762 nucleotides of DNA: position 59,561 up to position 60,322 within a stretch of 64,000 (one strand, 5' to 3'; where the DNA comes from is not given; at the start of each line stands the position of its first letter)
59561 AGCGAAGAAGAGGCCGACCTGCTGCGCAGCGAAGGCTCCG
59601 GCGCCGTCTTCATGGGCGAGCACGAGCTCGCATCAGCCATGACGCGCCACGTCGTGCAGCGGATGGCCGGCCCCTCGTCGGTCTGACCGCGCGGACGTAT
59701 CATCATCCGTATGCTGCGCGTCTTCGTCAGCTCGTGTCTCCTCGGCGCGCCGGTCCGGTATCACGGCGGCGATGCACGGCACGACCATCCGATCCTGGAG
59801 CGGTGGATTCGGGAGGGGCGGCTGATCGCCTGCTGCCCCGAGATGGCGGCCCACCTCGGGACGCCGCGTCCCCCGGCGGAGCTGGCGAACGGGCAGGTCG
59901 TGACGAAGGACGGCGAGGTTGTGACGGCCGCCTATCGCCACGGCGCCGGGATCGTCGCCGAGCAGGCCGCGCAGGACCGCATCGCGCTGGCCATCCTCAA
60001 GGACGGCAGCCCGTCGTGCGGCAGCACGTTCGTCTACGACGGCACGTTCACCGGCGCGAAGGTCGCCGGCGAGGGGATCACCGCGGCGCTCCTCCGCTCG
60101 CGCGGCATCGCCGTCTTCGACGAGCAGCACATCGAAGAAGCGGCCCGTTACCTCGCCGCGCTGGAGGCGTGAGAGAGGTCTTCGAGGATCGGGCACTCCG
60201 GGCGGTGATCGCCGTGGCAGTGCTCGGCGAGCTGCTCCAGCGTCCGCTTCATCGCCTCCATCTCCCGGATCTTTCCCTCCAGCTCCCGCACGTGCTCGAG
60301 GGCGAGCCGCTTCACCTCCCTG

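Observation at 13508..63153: Recurring class of intergenic hairpins whose arms are short tandem repeats, with a different unit at every locus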

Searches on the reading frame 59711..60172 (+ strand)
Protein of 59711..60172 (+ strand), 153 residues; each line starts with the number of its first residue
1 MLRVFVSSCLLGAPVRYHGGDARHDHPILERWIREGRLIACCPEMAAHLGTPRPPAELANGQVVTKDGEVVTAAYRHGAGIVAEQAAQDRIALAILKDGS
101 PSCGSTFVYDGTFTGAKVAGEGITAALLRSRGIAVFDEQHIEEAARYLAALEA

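Call 51: find_encoding_contigs(protein=window:59711-60172:+, flank=10000, max_places=3)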
Protein window:59711-60172:+ (153 aa): 3 contigs read that carry it; 1 place shown.
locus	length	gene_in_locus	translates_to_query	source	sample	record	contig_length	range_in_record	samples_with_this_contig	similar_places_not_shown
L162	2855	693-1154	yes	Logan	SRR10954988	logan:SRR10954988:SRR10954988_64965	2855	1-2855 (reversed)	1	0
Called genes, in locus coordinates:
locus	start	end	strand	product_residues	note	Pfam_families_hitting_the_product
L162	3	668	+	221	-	?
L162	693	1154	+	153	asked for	PF04463:2-thiour_desulf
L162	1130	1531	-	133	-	PF00376:MerR, PF13411:MerR_1, PF09278:MerR-DNA-bind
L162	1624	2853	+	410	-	?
